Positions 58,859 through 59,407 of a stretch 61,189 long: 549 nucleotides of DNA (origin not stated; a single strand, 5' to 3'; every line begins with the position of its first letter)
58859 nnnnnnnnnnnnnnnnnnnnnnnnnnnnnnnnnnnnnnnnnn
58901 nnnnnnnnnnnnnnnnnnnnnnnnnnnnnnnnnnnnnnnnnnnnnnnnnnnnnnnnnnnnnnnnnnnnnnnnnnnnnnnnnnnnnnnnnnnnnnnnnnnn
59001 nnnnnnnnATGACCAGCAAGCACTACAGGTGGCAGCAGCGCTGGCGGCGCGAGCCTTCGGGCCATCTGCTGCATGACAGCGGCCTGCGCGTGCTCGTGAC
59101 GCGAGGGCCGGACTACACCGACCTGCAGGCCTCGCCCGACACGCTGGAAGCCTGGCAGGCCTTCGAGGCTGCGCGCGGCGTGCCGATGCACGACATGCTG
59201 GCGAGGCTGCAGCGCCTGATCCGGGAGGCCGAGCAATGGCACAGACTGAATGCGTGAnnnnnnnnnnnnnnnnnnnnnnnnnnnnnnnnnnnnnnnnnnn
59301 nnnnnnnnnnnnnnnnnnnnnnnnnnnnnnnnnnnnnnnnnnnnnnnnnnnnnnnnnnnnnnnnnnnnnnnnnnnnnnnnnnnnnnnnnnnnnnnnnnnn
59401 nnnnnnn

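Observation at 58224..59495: Reverse-oriented four-gene cassette with the hallmarks of an anti-defence (acr-aca-like) or immI-like locus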

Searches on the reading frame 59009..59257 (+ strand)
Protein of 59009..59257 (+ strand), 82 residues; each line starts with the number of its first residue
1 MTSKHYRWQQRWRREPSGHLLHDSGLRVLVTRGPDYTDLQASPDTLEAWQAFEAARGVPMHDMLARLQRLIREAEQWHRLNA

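Call 7: search_protein_families(library=pfam, max_evalue=1, proteins=[window:59009-59257:+])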
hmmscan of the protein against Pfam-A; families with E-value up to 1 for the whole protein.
window:59009-59257:+ (82 aa): 0 families

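Call 8: search_protein_families(library=phrogs, max_evalue=1, proteins=[window:59009-59257:+])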
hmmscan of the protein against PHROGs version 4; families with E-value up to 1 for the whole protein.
window:59009-59257:+ (82 aa): 1 family
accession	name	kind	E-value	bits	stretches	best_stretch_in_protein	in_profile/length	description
phrog_1702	-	transcription regulation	0.2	12.7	1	7-68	8-65/87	transcriptional repressor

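Call 26: find_homologous_proteins(query=window:59009-59257:+, max_evalue=0.01)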
Query window:59009-59257:+ (82 aa): 17 proteins with E <= 0.01 among 19 candidates.
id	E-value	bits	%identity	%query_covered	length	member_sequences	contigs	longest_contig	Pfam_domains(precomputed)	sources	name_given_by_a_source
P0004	7.0e-44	165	90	99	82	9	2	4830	-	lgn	-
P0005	2.7e-42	160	85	99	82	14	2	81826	-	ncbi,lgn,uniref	ncbi:MAG: hypothetical protein ACK4ZD_06230 [Caldimonas sp.]|uniref:hypothetical protein n=1 Tax=Cal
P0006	1.6e-37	145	78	99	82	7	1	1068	-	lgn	-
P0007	3.9e-34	134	72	99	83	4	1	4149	-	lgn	-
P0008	1.9e-33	132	73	99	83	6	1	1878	-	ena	-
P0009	2.0e-33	131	73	99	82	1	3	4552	-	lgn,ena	-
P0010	8.3e-33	130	73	99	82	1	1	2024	-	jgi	jgi:hypothetical protein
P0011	3.8e-32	127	70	99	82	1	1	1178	-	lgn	-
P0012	4.5e-31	124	67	99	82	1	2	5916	-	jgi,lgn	-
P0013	5.2e-31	124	73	94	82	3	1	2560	-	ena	-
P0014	8.9e-30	120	72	99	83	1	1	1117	-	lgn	-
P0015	2.6e-24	102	55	100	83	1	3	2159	-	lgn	-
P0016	2.9e-22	96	59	99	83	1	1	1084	-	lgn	-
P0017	3.0e-21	93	51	99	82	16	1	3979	-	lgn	-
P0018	1.0e-16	78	73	63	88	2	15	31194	-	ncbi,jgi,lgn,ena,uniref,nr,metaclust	ncbi:hypothetical protein [Verminephrobacter eiseniae]|uniref:Uncharacterized protein n=1 Tax=Vermin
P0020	7.3e-15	72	53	94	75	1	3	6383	-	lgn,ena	-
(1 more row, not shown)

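Call 27: find_encoding_contigs(protein=P0005, flank=6000, max_places=3)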
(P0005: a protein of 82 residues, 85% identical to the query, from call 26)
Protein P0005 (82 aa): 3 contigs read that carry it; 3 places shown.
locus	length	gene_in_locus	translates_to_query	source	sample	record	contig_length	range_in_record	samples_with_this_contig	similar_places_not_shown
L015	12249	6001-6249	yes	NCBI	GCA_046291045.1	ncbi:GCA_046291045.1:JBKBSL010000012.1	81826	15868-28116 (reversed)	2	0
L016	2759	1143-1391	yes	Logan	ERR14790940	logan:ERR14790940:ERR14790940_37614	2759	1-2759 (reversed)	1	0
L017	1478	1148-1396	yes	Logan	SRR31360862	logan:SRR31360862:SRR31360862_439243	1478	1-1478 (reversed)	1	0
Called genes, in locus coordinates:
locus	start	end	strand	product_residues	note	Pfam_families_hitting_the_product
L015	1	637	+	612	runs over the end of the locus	PF17243:POTRA_TamA_1 (faint), PF07244:POTRA (weak), PF01103:Omp85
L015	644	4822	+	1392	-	PF27051:TamB_N, PF04357:TamB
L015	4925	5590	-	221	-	PF02586:SRAP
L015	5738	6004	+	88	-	-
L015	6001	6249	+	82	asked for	-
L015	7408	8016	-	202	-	-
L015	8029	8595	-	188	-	-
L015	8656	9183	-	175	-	PF13511:DUF4124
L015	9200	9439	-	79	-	-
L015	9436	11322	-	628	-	-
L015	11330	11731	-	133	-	-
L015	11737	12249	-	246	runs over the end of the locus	PF00754:F5_F8_type_C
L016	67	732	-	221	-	PF02586:SRAP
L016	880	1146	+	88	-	-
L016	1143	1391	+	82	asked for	-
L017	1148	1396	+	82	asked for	-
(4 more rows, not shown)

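Call 28: find_encoding_contigs(protein=P0018, flank=6000, max_places=4)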
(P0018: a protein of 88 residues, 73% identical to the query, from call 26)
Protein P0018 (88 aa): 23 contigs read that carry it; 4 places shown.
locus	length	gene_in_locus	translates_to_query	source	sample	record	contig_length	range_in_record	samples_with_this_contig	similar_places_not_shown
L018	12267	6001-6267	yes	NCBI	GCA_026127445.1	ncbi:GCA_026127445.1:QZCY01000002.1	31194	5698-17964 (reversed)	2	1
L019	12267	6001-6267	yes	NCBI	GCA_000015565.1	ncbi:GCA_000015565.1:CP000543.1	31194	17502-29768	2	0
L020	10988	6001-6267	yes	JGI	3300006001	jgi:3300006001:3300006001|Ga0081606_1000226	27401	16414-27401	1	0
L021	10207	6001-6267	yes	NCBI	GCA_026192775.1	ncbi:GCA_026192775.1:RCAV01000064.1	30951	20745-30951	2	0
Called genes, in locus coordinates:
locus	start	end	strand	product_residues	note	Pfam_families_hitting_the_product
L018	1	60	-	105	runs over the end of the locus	PF04365:BrnT_toxin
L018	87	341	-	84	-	-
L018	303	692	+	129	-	PF01076:Mob_Pre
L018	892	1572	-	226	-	-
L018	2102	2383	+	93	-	-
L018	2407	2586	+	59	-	-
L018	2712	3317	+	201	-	PF00239:Resolvase, PF02796:HTH_7 (weak)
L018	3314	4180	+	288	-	PF07042:TrfA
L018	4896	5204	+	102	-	-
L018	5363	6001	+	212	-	-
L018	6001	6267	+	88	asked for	-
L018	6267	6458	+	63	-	-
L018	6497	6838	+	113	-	-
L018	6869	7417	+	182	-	-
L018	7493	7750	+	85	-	-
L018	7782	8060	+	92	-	PF04365:BrnT_toxin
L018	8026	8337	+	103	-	PF14384:BrnA_antitoxin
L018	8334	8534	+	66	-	-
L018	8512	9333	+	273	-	PF07042:TrfA (weak)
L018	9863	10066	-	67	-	-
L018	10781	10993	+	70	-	-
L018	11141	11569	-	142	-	-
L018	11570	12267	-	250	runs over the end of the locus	PF01656:CbiA (weak)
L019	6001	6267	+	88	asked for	-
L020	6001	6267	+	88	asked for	-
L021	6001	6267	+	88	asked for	-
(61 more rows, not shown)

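Call 29: find_encoding_contigs(protein=P0020, flank=6000, max_places=3)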
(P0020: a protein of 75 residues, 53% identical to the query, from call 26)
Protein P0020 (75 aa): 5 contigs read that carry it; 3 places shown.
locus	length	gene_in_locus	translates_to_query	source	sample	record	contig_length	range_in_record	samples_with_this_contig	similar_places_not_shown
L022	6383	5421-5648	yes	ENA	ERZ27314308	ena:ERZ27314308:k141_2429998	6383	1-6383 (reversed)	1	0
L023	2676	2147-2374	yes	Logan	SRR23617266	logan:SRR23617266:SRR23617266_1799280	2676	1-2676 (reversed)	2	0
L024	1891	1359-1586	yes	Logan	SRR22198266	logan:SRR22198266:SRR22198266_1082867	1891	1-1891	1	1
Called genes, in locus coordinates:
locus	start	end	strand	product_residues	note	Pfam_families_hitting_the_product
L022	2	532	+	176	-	?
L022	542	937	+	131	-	-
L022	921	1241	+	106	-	-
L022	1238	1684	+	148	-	PF18925:DUF5675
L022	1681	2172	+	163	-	-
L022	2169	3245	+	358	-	PF02086:MethyltransfD12 (faint)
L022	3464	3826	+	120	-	-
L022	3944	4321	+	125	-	-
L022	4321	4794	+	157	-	-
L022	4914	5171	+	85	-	-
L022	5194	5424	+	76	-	-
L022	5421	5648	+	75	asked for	-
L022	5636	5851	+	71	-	PF16509:KORA (weak)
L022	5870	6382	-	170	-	?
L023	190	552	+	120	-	-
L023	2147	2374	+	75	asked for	-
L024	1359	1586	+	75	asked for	-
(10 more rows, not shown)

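Call 34: search_solved_structures(query=window:59009-59257:+, max_evalue=10)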
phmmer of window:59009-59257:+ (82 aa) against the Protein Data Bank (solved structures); distinct sequences matched with E-value up to 10: 2.
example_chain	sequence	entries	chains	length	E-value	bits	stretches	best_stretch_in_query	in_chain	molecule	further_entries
4ki9_A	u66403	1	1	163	0.35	14.3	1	19-72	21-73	Dual specificity protein phosphatase 12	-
4jnb_A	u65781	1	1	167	0.35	14.2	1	19-72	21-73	Dual specificity protein phosphatase 12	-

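Call 45: find_related_loci(query=A1, collection=metagenome_contigs, flank=5000)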
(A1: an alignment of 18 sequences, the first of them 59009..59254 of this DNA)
Query A1 (82 aa) in metagenome_contigs; peptide patterns used: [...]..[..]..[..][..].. (x = any residue, [..] = any of these).
245 stretches matched a pattern; 10 encode a relative of the query (tblastn E <= 1e-3); 10 distinct loci.
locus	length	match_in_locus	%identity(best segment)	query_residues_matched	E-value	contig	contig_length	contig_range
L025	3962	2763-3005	79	1-81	4e-42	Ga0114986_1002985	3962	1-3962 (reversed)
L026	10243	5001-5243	57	1-81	5e-30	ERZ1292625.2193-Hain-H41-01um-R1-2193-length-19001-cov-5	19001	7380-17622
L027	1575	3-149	78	33-81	1e-23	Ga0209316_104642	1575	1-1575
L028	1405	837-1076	49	1-81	3e-23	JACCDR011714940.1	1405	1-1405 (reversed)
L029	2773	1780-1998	49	1-77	3e-19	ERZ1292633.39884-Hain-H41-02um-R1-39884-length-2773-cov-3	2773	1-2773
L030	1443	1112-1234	78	41-81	1e-18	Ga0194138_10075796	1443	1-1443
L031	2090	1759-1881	76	41-81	5e-18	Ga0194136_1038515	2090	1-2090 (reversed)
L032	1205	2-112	81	45-81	2e-17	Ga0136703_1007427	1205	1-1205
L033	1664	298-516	47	1-77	1e-16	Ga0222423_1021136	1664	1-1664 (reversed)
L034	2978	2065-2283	47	1-77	1e-16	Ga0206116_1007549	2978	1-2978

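Call 47: search_protein_families(library=ncbifam, max_evalue=1, proteins=[window:59009-59257:+, L018:6246-6458:+])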
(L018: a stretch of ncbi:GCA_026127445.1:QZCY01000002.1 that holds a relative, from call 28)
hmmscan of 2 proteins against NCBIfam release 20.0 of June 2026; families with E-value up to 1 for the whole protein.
window:59009-59257:+ (82 aa): 0 families

L018:6246-6458:+ (70 aa): 3 families
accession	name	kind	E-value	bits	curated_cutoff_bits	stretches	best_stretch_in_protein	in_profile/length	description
NF040522.1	VC1465_fam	subfamily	6.5e-05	23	70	1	18-47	3-32/111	VC1465 family Xer recombination activation factor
TIGR03830.1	CxxCG_CxxCG_HTH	subfamily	0.005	16.6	61.8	1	10-52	64-106/127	type II TA system antitoxin MqsA family protein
NF041951.1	phage_RstR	subfamily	0.12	12.7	80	1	18-54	9-45/108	RstR family transcriptional repressor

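Call 48: search_protein_families(library=padloc, max_evalue=1, proteins=[window:59009-59257:+])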
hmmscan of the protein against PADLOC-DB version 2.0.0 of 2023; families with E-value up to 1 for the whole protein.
window:59009-59257:+ (82 aa): 0 families

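Call 49: predict_structure(alignment_id=A1)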
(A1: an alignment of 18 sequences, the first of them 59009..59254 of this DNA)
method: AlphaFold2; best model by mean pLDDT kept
length: 82 residues; sequences in the alignment: 18
mean_pLDDT: 88.9   pTM: 0.73
mean pLDDT of the five models: 88.9, 86.9, 86.7, 86.5, 85.9
residues with pLDDT >= 90: 60; 70-90: 16; 50-70: 4; < 50: 2
segments of 3 or more residues with pLDDT < 50: none
pLDDT, mean of each block of 10 residues (from residue 1): 66 93 94 89 93 93 93 92 80
secondary structure, 60 per line:
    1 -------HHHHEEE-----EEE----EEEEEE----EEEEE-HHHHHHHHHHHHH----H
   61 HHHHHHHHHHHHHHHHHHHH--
elements in order: H8-11 E12-14 E20-22 E27-32 E37-41 H43-55 H60-80

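Call 51: fold_search(model_id=the predicted structure, library=pdb)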
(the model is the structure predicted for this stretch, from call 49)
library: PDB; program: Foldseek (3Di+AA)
matches with E <= 10: 185; with E <= 0.001: 0
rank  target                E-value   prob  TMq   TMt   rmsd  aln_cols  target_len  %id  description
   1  7vum_C                3.6e-01  0.14  0.19  0.16  10.2        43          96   16  Crystal structure of SSB complexed with que (released 2022-03-09)
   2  4qf5_B                1.1e+00  0.18  0.24  0.06  10.8        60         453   18  Crystal structure I of MurF from Acinetobacter baumannii (released 2015-04-01)
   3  4ziy                  1.1e+00  0.16  0.24  0.06  10.8        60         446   18  Structure of UDP-N-acetylmuramoylalanyl-D-glutamyl-2,6-diaminopimelate--D-alanyl-D-alanyl ligase from Acinetobacter baum (released 2015-05-20)
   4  4qdi                  1.1e+00  0.16  0.24  0.06  10.8        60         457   18  Crystal structure II of MurF from Acinetobacter baumannii (released 2015-04-01)
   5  4qf5_A                1.3e+00  0.15  0.24  0.06  10.8        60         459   18  Crystal structure I of MurF from Acinetobacter baumannii (released 2015-04-01)
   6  6sy0_C                1.3e+00  0.11  0.20  0.17  10.7        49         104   14  Structure of the Plasmodium falciparum SIP2 DNA-binding AP2 tandem repeat in complex with two SPE2 half-sites (released 2020-10-07)
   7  8iuf_4H               1.7e+00  0.08  0.29  0.14  12.0        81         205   15  Cryo-EM structure of Euglena gracilis super-complex I+III2+IV, composite (released 2024-02-28)
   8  2p4w_B                1.7e+00  0.08  0.27  0.13  15.0        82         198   21  Crystal structure of heat shock regulator from Pyrococcus furiosus (released 2007-03-27)
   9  9ix8_D                2.5e+00  0.04  0.20  0.07   7.1        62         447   13  Crystallization and structural characterization of phosphopentomutase from the hyperthermophilic archaeon Thermococcus (released 2024-12-18)
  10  4cvk_A                2.7e+00  0.11  0.27  0.06  10.7        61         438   16  PaMurF in complex with UDP-MurNAc-tripeptide (mDAP) (released 2015-04-22)
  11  1ilr_2                2.7e+00  0.09  0.23  0.14   4.9        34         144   18  CRYSTAL STRUCTURE OF THE INTERLEUKIN-1 RECEPTOR ANTAGONIST (released 1995-02-07)
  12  8a0k_D                2.9e+00  0.09  0.26  0.12   9.0        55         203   11  crystal structure of the kinetoplastid kinetochore protein Trypanosoma brucei KKT3 Divergent Polo-Box domain (released 2022-06-15)
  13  6sy0_A                3.0e+00  0.11  0.27  0.17  10.6        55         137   14  Structure of the Plasmodium falciparum SIP2 DNA-binding AP2 tandem repeat in complex with two SPE2 half-sites (released 2020-10-07)
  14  2p4w_A                3.0e+00  0.06  0.29  0.15  14.6        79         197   19  Crystal structure of heat shock regulator from Pyrococcus furiosus (released 2007-03-27)
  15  2pnh_B                3.0e+00  0.04  0.17  0.15  11.7        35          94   11  Escherichia coli PriB E39A variant (released 2007-08-07)
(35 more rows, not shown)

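Call 95: fold_search(model_id=the predicted structure, library=viral)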
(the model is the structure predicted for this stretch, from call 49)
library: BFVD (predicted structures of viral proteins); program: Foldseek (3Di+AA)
matches with E <= 10: 678; with E <= 0.001: 0
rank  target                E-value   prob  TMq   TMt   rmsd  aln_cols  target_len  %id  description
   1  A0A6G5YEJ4            1.7e-01  0.82  0.34  0.42   6.3        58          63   21  (no name in the UniProt tables at hand)
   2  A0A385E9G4            5.9e-01  0.38  0.38  0.42   7.0        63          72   16  Uncharacterized protein [Caulobacter phage CcrBL10]
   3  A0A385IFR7            6.7e-01  0.11  0.19  0.22   9.6        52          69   19  Uncharacterized protein [Dickeya phage Luksen]
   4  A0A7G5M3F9            7.2e-01  0.11  0.17  0.09  10.4        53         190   11  (no name in the UniProt tables at hand)
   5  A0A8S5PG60            7.6e-01  0.23  0.20  0.38   8.0        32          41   16  Uncharacterized protein [Siphoviridae sp. ctnOB2]
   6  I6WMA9                7.6e-01  0.23  0.28  0.25   8.6        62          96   18  Uncharacterized protein [Aeromonas phage CC2]
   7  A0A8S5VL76            8.6e-01  0.08  0.23  0.18  18.0        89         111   12  (no name in the UniProt tables at hand)
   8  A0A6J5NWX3            9.2e-01  0.14  0.29  0.21  13.7        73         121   12  Uncharacterized protein [uncultured Caudovirales phage]
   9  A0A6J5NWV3            9.8e-01  0.14  0.31  0.35  12.3        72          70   17  Uncharacterized protein [uncultured Caudovirales phage]
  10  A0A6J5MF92            9.8e-01  0.08  0.24  0.26  14.6        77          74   14  Uncharacterized protein [uncultured Caudovirales phage]
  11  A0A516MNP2            1.1e+00  0.15  0.28  0.14  15.4        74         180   15  (no name in the UniProt tables at hand)
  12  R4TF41                1.1e+00  0.07  0.13  0.08   9.0        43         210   16  (no name in the UniProt tables at hand)
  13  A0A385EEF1            1.2e+00  0.18  0.28  0.34  10.6        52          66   19  Uncharacterized protein [Caulobacter phage CcrBL9]
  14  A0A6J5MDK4            1.2e+00  0.09  0.24  0.26  14.7        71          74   13  Uncharacterized protein [uncultured Caudovirales phage]
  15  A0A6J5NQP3            1.2e+00  0.08  0.24  0.20  11.9        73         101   18  Uncharacterized protein [uncultured Caudovirales phage]
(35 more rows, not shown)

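Call 99: search_protein_representatives(alignment_id=A1)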
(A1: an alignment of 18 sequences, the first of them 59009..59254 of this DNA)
Query: 18 sequences, 82 profile positions. Proteins with E-value up to 0.001 (for the whole library): 106; up to 1e-10: 49; up to 1e-30: 3. The best 106 are listed.
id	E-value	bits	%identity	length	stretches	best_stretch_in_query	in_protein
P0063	2.1e-35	136.6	-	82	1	1-82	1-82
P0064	9.4e-32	124.9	-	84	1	1-81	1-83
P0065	5.0e-31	122.5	-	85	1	1-81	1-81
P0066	6.4e-30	119.0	-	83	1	1-82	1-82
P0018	9.3e-30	118.5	-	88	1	2-82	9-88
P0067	1.7e-25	104.8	-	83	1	1-82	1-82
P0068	1.7e-25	104.8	-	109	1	1-76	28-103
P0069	3.3e-25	103.9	-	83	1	1-79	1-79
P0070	2.0e-23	98.1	-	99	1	2-80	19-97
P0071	2.3e-21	91.6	-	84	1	1-81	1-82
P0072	1.1e-20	89.4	-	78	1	1-82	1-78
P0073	1.1e-20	89.4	-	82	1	1-80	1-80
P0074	6.1e-20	87.0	-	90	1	1-76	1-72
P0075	1.8e-19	85.5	-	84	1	1-81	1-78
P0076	7.5e-19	83.5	-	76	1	1-80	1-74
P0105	1.0e-11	60.6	-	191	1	1-76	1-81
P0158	9.9e-05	38.3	-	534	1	4-78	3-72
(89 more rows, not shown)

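Call 101: search_protein_families(library=pfam, alignment_id=A8, max_evalue=0.01)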
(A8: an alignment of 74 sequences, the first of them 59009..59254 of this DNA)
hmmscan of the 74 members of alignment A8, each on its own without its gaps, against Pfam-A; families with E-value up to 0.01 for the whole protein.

A. member 1, window:59009-59254:+ (82 aa): 0 families

B. families by the number of members that match (of 74 scanned): 8 families
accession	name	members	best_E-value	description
PF09614.15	Cas_Csy2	1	3.9e-07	CRISPR-associated protein (Cas_Csy2)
PF13936.12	HTH_38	1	3.2e-05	Helix-turn-helix domain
PF02796.21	HTH_7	1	4e-05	Helix-turn-helix domain of resolvase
PF08279.18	HTH_11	1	0.00043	HTH domain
PF12824.13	MRP-L20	1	0.002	Mitochondrial ribosomal protein subunit L20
PF10722.14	YbjN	1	0.0055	Putative bacterial sensory transduction regulator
PF13384.12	HTH_23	1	0.0076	Homeodomain-like domain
PF05225.22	HTH_psq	1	0.0077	helix-turn-helix, Psq domain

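Call 102: search_solved_structures(query=A8, max_evalue=1)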
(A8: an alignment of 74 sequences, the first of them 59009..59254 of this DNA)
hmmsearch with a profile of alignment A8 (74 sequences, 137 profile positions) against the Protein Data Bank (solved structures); distinct sequences matched with E-value up to 1: 7.
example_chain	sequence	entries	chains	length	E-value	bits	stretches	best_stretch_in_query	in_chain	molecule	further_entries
9k7u_B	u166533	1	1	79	0.079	16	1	76-109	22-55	Heter-Zn2-HEHE-22B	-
3odr_A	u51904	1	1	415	0.22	14.5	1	38-103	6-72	Symplekin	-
3ods_A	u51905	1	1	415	0.22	14.5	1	38-103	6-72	Symplekin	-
8e55_A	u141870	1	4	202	0.53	13.3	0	78-111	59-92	SG135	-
8upa_A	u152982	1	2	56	0.6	13.1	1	82-110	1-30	De novo designed IL-6 mimetic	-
7m5t_A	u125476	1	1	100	0.65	13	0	82-121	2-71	De novo designed protein 0515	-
7unr_s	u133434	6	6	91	0.91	12.6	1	21-82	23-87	30S ribosomal protein S19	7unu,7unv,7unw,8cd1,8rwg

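Call 104: search_protein_families(library=pfam, proteins=[P0158], max_evalue=1)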
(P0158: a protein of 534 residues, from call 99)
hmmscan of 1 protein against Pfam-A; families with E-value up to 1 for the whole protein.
P0158 (534 aa): 1 family
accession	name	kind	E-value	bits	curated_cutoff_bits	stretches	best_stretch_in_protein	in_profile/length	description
PF09614.15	Cas_Csy2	-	3.9e-07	30.1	25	1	252-290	6-46/296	CRISPR-associated protein (Cas_Csy2)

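Call 105: list_cluster_members(proteins=[P0158, P0105, P0063])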
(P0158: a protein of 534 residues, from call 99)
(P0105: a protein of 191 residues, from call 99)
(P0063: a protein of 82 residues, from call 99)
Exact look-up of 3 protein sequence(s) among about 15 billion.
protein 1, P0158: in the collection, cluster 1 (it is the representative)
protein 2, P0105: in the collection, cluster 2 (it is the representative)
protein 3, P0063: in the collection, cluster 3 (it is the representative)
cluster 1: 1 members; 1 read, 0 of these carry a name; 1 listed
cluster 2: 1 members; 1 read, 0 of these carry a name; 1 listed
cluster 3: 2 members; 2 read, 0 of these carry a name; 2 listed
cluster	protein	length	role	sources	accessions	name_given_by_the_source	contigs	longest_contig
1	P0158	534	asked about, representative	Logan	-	-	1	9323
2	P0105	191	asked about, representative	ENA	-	-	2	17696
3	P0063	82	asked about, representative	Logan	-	-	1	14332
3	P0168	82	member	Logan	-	-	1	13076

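Call 106: find_encoding_contigs(protein=P0158, flank=9000, max_places=2)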
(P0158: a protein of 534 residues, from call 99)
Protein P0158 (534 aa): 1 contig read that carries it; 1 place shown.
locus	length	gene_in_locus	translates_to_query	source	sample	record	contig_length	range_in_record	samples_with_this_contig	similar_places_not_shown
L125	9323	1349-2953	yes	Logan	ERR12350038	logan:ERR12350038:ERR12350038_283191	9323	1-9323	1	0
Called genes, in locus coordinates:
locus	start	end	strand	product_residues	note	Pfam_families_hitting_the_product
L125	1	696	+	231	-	?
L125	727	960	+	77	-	-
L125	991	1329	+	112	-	-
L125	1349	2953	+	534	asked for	PF09614:Cas_Csy2 (faint)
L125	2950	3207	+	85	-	-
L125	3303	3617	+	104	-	-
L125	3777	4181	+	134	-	-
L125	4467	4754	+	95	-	-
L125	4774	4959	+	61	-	-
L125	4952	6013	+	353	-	PF04796:RepA_C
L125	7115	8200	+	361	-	PF11740:KfrA_N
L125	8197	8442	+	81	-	-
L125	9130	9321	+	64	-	?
